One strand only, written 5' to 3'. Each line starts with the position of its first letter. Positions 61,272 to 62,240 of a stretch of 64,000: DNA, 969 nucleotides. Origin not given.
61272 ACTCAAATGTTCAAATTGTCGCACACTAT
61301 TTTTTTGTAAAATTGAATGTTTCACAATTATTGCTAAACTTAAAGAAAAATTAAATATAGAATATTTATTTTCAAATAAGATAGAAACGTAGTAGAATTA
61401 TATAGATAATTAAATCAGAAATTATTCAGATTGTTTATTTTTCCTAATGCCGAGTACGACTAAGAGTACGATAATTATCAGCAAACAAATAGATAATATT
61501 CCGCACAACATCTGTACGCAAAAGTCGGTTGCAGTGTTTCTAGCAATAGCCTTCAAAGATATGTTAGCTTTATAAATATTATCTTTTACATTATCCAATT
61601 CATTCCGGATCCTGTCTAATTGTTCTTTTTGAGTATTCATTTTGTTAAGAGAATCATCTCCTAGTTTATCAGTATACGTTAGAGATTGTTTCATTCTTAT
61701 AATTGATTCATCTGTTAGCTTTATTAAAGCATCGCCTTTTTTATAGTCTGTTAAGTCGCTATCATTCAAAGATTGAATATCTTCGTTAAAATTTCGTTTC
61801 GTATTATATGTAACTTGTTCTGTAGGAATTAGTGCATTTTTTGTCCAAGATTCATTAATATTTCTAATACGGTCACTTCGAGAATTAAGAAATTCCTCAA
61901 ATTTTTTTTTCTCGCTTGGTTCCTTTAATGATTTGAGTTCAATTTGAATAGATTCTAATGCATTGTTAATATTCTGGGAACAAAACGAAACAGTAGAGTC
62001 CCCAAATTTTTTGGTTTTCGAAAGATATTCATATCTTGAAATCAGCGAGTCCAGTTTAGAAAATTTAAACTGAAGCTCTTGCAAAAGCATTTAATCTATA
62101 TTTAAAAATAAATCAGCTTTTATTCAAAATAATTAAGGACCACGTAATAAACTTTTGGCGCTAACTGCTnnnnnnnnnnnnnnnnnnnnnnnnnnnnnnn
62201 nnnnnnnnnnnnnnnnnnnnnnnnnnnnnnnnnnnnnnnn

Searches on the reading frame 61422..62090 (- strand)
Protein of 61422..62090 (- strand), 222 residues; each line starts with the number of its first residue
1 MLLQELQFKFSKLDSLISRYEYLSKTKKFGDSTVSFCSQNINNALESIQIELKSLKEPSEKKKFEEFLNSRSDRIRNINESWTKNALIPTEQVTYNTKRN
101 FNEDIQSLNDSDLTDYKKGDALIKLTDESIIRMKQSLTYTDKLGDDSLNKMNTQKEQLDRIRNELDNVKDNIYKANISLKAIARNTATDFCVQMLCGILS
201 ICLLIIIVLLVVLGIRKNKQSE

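Call 64: search_protein_families(library=pfam, proteins=[window:61422-62090:-], max_evalue=0.01)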
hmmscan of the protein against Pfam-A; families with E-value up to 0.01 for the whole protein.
window:61422-62090:- (222 aa): 2 families
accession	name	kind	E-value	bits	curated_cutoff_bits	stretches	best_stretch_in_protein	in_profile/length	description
PF05701.16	WEMBL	-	0.00048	19.4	35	1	4-182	138-319/562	Weak chloroplast movement under blue light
PF16515.11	HIP1_clath_bdg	-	0.0011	19.8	28.8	1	124-183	19-79/99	Clathrin-binding domain of Huntingtin-interacting protein 1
